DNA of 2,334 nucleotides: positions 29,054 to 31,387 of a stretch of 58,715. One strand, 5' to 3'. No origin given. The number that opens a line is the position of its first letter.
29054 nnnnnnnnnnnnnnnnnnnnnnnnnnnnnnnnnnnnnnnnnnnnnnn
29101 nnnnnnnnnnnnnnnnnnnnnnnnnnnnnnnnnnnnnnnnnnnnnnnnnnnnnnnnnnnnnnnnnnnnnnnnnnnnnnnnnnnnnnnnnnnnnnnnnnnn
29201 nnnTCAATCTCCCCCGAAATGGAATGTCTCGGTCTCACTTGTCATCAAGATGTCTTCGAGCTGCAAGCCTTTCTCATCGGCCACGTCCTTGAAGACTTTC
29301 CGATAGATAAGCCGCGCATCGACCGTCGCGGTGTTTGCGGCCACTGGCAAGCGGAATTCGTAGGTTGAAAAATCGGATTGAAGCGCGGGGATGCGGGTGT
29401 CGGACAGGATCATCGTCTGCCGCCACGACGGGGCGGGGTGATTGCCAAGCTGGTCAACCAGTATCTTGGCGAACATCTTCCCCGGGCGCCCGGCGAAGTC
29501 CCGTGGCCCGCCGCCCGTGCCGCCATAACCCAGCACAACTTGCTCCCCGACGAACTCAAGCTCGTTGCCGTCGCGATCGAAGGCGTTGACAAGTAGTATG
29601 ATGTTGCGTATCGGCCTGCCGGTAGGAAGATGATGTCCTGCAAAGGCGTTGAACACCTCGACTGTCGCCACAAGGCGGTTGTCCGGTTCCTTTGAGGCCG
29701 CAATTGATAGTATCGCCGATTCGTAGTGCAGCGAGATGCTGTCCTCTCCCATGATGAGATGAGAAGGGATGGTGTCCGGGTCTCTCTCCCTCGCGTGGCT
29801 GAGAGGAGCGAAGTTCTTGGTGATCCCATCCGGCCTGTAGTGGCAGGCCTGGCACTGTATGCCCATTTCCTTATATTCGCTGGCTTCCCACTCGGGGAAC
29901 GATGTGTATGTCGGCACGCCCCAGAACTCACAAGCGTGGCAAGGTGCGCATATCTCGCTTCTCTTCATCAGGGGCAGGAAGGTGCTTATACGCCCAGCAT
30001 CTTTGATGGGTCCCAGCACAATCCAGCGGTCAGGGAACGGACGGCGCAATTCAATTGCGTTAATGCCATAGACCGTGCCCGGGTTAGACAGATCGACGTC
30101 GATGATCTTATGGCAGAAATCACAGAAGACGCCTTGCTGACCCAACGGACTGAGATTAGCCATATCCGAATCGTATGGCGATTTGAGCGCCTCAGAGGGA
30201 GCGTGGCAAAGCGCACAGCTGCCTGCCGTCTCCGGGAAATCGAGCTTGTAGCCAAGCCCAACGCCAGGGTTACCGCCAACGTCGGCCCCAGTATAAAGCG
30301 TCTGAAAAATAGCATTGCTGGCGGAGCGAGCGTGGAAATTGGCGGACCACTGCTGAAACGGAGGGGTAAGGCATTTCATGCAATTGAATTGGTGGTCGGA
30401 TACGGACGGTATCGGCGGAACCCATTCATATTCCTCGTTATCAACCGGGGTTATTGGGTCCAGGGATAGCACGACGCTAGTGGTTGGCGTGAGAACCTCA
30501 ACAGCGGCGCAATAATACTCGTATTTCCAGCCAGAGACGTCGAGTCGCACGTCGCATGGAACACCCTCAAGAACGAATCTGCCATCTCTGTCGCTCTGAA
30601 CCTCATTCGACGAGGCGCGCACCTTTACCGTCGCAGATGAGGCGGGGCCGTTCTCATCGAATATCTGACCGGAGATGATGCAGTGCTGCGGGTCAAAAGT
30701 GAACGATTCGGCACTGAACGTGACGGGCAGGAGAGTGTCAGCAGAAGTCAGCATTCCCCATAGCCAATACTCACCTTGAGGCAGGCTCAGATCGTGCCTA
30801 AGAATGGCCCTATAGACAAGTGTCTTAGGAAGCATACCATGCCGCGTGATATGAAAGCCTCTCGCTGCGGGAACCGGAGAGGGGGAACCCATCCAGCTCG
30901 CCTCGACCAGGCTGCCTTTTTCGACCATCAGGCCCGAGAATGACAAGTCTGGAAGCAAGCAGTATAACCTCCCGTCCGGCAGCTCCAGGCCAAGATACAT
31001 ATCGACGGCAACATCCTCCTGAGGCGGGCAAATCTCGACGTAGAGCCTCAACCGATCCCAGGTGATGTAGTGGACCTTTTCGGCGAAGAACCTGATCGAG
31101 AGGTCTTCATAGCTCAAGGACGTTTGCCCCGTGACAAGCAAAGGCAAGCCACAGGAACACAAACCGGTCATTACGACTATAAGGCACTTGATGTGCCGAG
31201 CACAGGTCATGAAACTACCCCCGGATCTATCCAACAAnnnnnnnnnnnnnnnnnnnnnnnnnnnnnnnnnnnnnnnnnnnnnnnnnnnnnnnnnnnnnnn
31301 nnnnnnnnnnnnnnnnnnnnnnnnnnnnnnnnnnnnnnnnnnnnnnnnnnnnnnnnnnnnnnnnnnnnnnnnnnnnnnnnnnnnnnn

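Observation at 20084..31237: Translationally coupled five-gene surface operon headed by a multiheme cytochrome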

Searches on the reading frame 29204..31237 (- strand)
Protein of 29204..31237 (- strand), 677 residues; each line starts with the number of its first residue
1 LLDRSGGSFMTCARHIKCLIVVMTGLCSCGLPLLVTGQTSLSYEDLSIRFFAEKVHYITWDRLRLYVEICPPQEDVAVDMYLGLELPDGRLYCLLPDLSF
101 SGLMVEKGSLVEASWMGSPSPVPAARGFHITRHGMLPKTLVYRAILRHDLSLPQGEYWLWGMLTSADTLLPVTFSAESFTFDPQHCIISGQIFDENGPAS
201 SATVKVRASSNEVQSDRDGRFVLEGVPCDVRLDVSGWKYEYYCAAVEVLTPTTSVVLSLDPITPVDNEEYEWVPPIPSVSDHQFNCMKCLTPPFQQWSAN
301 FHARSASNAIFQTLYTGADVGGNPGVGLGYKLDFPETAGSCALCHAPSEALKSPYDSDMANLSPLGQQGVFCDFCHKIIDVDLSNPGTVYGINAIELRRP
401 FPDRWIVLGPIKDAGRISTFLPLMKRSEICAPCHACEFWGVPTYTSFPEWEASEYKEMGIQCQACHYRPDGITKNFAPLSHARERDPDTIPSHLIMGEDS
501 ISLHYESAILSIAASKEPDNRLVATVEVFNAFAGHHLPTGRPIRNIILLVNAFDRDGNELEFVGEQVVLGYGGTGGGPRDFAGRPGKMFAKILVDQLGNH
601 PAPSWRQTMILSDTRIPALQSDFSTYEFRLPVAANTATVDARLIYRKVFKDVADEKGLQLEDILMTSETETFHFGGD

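Call 5: search_protein_families(library=pfam, proteins=[window:29204-31237:-], max_evalue=0.01)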
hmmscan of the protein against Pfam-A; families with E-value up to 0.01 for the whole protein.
window:29204-31237:- (677 aa): 3 families
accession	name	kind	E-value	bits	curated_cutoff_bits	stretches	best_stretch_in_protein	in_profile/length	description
PF13620.12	CarboxypepD_reg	-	3.9e-05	24.4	32.3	1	188-239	2-59/82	Carboxypeptidase regulatory-like domain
PF13715.12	CarbopepD_reg_2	-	0.00021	21.7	32.2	1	188-246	1-62/88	CarboxypepD_reg-like domain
PF13435.11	Cytochrome_C554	-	0.00062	21.1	20.8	0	286-376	2-83/84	Cytochrome c554 and c-prime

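Call 6: search_protein_families(library=ncbifam, proteins=[window:29204-31237:-], max_evalue=0.01)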
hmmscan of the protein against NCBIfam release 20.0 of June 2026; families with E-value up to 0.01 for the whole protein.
window:29204-31237:- (677 aa): 1 family
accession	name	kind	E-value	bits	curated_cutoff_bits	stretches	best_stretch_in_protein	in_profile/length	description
NF040886.1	cyt_C_like_Sec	equivalog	3.6e-13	48.9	250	1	422-560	200-335/423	multiheme c-type cytochrome (seleno)protein ExtKL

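Call 9: find_homologous_proteins(query=window:29204-31210:-)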
Query window:29204-31210:- (668 aa): 261 proteins with E <= 0.001 among 8000 candidates; the best 120 are listed.
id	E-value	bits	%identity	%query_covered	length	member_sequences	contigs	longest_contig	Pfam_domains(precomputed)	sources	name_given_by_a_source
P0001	0.0e+0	1582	100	100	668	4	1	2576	-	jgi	-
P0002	0.0e+0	1236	78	100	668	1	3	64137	-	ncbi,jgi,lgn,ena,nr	ncbi:MAG TPA: carboxypeptidase-like regulatory domain-containing protein [bacterium]|nr:carboxypepti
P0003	1.9e-297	1006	68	94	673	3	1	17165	-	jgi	-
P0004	2.7e-287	973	65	94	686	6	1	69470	-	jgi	-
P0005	2.1e-286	970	65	94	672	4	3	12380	PF13435.12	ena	-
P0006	2.1e-286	970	65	100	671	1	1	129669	PF13715.13,PF13620.13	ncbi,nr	ncbi:MAG: carboxypeptidase regulatory-like domain-containing protein [Candidatus Coatesbacteria bact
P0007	1.6e-285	967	67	94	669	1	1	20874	PF13715.13,PF13435.12,PF13620.13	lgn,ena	-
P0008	3.5e-279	946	65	96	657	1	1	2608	PF13715.13,PF13435.12,PF13620.13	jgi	-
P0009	1.3e-275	934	63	100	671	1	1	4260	PF13715.13,PF13620.13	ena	-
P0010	7.8e-272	922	61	100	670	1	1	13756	PF13435.12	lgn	-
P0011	6.5e-121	423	54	55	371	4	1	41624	PF13715.13,PF13620.13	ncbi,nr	ncbi:hypothetical protein J7M28_00750, partial [bacterium]|nr:hypothetical protein [bacterium]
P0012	1.4e-119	419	41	75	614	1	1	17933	PF13435.12,PF18962.8,PF13620.13,PF22113.2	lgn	-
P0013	1.4e-119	419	42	72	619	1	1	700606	PF13435.12,PF18962.8,PF14522.12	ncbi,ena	-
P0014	2.1e-118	415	42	72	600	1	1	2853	PF13435.12,PF18962.8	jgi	jgi:hypothetical protein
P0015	3.5e-118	414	43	72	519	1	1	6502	PF13435.12,PF13620.13,PF14522.12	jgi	jgi:hypothetical protein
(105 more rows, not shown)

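Call 10: find_encoding_contigs(protein=P0002, flank=10000, max_places=2)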
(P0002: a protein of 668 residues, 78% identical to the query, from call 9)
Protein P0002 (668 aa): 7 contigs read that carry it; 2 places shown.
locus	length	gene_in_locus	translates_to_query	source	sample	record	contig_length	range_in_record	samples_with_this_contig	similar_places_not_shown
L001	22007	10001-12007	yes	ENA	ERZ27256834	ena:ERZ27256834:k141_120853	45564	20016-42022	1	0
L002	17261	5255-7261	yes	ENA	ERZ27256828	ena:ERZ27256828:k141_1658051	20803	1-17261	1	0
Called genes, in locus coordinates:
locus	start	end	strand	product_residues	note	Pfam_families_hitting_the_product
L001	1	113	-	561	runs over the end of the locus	PF13360:PQQ_2 (weak)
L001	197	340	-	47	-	-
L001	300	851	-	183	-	-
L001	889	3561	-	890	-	PF01433:Peptidase_M1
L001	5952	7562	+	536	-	PF13231:PMT_2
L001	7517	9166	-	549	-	PF13229:Beta_helix (faint), PF02415:Chlam_PMP (faint)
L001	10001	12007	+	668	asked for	-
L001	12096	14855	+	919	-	PF14870:PSII_BNR (faint), PF02012:BNR (faint), PF15902:Sortilin-Vps10, PF13620:CarboxypepD_reg, PF13715:CarbopepD_reg_2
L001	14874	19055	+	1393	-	PF13205:Big_5, PF00041:fn3 (faint), PF13854:Kelch_HCF (faint), PF24681:Kelch_KLHDC2_KLHL20_DRC7, PF13415:Beta-prop_FBX42, PF24681:Kelch_KLHDC2_KLHL20_DRC7, PF13415:Beta-prop_FBX42, PF24981:Beta-prop_ATRN-LZTR1, +1 more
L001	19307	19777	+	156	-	PF00578:AhpC-TSA, PF08534:Redoxin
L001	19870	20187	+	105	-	PF01909:NTP_transf_2, PF18765:Polbeta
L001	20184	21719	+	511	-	PF01555:N6_N4_Mtase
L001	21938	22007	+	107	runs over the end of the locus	PF01909:NTP_transf_2, PF18765:Polbeta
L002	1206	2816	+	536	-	PF13231:PMT_2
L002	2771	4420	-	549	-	PF13229:Beta_helix (faint), PF02415:Chlam_PMP (faint)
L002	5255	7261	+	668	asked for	-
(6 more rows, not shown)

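Call 11: find_encoding_contigs(protein=P0006, flank=10000, max_places=2)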
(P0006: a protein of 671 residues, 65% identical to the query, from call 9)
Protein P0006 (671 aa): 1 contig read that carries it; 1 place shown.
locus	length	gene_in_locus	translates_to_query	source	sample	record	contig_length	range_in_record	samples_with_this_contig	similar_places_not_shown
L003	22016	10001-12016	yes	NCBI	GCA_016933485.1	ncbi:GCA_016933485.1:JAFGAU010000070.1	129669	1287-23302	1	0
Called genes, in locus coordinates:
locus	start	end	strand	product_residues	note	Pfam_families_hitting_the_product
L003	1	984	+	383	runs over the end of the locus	PF00438:S-AdoMet_synt_N, PF02772:S-AdoMet_synt_M, PF02773:S-AdoMet_synt_C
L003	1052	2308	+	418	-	PF05221:AdoHcyase, PF02826:2-Hacid_dh_C (weak), PF00670:AdoHcyase_NAD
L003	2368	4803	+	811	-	PF01751:Toprim, PF01131:Topoisom_bac, PF01396:Zn_ribbon_Top1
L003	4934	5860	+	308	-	PF03279:Lip_A_acyltrans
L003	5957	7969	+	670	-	PF07719:TPR_2 (faint), PF13174:TPR_6 (faint), PF13428:TPR_14 (faint), PF13432:TPR_16 (faint), PF14559:TPR_19 (faint), PF13458:Peripla_BP_6, PF01094:ANF_receptor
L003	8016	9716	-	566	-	PF13229:Beta_helix (faint)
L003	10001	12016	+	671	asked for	PF13620:CarboxypepD_reg (weak), PF13715:CarbopepD_reg_2 (weak)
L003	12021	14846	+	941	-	PF02012:BNR (faint), PF14870:PSII_BNR (faint), PF15902:Sortilin-Vps10, PF13620:CarboxypepD_reg, PF13715:CarbopepD_reg_2 (weak)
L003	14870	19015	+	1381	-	PF13205:Big_5, PF00041:fn3 (weak), PF13854:Kelch_HCF (faint), PF24681:Kelch_KLHDC2_KLHL20_DRC7, PF24981:Beta-prop_ATRN-LZTR1, PF24681:Kelch_KLHDC2_KLHL20_DRC7, PF13415:Beta-prop_FBX42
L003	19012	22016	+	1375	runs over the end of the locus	PF13205:Big_5, PF00041:fn3 (weak), PF13854:Kelch_HCF (faint), PF24681:Kelch_KLHDC2_KLHL20_DRC7, PF01344:Kelch_1 (faint), PF13415:Beta-prop_FBX42, PF24681:Kelch_KLHDC2_KLHL20_DRC7, PF24981:Beta-prop_ATRN-LZTR1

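Call 12: find_encoding_contigs(protein=P0004, flank=10000, max_places=2)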
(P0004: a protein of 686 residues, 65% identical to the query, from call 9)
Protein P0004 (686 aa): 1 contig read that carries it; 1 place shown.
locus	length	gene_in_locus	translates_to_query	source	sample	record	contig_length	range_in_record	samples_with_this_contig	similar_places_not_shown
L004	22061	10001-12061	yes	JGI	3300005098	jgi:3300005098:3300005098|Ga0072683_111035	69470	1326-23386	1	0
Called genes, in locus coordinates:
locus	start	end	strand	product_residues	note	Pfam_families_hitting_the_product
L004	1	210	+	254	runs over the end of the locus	PF00106:adh_short, PF01370:Epimerase (weak), PF08659:KR, PF23441:SDR, PF13561:adh_short_C2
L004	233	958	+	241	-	-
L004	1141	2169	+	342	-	PF01075:Glyco_transf_9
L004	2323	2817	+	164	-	-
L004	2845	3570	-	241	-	PF00215:OMPdecase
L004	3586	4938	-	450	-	PF00072:Response_reg, PF00158:Sigma54_activat, PF14532:Sigma54_activ_2, PF07728:AAA_5, PF25601:AAA_lid_14, PF02954:HTH_8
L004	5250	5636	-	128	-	-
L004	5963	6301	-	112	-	PF04430:DUF498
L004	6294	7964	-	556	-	-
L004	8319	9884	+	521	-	PF13231:PMT_2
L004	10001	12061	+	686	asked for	-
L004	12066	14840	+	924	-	PF02012:BNR (faint), PF14870:PSII_BNR (weak), PF15902:Sortilin-Vps10, PF13620:CarboxypepD_reg, PF13715:CarbopepD_reg_2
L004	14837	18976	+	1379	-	PF13205:Big_5, PF00041:fn3, PF24681:Kelch_KLHDC2_KLHL20_DRC7, PF01344:Kelch_1 (faint), PF13854:Kelch_HCF (faint), PF24981:Beta-prop_ATRN-LZTR1, PF13415:Beta-prop_FBX42, PF24681:Kelch_KLHDC2_KLHL20_DRC7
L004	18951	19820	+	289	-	-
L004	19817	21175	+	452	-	PF00534:Glycos_transf_1, PF13692:Glyco_trans_1_4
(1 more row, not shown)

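Call 14: search_solved_structures(query=window:29204-31210:-, max_evalue=1, show_alignments=2)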
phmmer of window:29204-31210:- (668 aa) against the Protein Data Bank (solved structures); distinct sequences matched with E-value up to 1: 3.
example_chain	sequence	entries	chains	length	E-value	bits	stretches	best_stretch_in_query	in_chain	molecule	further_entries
5ze8_A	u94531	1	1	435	3.7e-08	35.4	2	265-372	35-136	cytochrome c552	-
9wt8_A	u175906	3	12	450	0.016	16.8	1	276-554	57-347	Cytochrome c,Multiheme cytochrome c selenoprotein (MccSep)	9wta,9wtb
9wt9_A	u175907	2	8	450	0.016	16.7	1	276-554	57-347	Cytochrome c,Multiheme cytochrome c selenoprotein mutant (MccSep U325A) | Cytochrome c,Multiheme cytochrome c selenoprotein (MccSep)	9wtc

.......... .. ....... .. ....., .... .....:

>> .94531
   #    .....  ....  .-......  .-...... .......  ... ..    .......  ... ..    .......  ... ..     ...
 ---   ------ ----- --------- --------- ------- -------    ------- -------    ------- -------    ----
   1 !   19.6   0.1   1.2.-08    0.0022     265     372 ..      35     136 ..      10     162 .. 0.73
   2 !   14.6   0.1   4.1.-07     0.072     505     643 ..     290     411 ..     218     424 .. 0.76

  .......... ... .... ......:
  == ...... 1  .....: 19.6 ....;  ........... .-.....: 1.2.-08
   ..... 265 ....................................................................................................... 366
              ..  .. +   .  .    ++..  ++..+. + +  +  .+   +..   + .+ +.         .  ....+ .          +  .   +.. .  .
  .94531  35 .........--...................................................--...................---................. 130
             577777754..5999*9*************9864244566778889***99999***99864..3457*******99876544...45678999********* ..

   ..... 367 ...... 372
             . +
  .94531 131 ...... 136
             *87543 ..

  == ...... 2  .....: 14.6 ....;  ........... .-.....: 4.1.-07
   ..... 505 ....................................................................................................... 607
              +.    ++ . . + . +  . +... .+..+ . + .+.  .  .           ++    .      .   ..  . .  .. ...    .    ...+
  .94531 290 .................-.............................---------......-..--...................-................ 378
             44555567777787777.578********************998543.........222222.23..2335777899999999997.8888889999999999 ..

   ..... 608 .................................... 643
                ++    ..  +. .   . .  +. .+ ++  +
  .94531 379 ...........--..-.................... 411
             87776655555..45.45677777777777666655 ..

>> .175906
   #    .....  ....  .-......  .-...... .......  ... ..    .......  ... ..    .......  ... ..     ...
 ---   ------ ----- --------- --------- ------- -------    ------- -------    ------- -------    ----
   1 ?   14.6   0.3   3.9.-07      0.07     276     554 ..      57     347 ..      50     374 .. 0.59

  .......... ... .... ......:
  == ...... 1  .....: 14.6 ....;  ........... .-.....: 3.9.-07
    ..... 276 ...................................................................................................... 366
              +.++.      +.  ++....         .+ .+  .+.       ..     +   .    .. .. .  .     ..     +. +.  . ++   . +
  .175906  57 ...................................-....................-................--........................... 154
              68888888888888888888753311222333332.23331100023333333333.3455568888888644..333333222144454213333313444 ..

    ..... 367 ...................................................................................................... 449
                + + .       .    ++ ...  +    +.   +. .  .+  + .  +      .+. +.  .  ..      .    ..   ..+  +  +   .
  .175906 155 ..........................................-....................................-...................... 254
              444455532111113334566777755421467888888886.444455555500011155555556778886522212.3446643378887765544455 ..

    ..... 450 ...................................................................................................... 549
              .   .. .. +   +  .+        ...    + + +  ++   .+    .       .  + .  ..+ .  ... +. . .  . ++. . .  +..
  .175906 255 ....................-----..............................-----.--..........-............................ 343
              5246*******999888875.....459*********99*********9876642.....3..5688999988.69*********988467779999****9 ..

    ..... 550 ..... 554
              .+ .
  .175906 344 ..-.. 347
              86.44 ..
